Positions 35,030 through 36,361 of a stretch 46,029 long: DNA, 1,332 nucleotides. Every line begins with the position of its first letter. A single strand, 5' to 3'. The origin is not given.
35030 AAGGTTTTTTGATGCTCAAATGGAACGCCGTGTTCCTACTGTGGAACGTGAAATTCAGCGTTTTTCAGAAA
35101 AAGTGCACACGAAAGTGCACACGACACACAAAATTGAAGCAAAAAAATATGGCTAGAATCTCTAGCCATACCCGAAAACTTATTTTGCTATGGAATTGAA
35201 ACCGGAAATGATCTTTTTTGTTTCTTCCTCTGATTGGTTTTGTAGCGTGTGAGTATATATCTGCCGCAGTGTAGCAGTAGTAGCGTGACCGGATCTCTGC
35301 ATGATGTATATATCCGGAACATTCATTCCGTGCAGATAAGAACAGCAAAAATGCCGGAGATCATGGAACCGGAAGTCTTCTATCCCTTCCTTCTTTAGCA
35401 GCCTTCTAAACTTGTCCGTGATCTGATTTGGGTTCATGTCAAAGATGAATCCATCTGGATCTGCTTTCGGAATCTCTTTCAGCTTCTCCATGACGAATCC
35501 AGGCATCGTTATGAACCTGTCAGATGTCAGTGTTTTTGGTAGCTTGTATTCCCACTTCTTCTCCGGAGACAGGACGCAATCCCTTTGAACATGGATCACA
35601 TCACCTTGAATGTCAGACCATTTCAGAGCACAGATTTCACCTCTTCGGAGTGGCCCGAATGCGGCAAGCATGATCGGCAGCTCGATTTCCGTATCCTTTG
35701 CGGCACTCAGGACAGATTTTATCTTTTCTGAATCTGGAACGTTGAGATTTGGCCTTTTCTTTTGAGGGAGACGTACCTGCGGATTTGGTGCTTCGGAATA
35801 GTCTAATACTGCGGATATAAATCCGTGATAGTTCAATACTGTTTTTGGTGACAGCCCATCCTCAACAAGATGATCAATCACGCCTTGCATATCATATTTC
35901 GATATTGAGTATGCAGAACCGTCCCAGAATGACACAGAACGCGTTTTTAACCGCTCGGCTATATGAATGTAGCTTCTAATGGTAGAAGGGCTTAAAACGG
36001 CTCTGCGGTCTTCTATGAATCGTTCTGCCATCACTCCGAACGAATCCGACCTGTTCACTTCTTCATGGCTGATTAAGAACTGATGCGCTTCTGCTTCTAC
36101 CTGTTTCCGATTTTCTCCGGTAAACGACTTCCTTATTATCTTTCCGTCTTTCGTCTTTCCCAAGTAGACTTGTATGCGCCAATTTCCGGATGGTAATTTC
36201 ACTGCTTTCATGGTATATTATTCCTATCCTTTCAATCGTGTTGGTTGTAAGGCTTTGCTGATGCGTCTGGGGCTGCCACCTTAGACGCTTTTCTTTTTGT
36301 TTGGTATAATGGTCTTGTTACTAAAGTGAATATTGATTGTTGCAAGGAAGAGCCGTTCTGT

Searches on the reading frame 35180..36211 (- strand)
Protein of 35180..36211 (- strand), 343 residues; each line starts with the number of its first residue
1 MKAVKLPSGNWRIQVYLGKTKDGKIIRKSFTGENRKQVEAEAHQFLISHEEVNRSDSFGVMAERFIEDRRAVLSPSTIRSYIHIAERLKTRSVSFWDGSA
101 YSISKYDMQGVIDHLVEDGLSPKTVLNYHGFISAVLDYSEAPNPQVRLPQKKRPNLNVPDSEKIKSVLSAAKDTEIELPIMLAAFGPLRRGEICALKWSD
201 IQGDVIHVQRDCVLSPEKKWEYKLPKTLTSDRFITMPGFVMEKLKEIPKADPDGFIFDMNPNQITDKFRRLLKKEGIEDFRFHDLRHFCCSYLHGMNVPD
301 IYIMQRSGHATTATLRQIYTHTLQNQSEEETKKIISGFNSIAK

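Call 20: search_protein_families(library=phrogs, proteins=[window:35180-36211:-], max_evalue=0.001)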
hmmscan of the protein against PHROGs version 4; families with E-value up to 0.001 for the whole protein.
window:35180-36211:- (343 aa): 5 families
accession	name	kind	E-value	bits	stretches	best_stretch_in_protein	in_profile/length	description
phrog_1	-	integration and excision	6.9e-56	191.7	1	7-336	120-449/611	integrase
phrog_216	-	integration and excision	1.5e-21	77.8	1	151-334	51-236/301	integrase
phrog_7685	-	integration and excision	1.2e-09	39.1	1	227-334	124-235/240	integrase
phrog_25190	-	integration and excision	1.9e-08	35.6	1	253-322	20-89/109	integrase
phrog_35951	-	unknown function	1.5e-05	26.4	1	268-334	9-74/97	-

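Call 21: search_protein_families(library=pfam, proteins=[window:35180-36211:-], max_evalue=0.001)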
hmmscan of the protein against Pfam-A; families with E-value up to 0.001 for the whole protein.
window:35180-36211:- (343 aa): 1 family
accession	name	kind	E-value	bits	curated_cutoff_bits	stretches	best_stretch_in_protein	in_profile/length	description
PF00589.27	Phage_integrase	-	4.7e-16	59.5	27.1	1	162-324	6-170/172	Phage integrase family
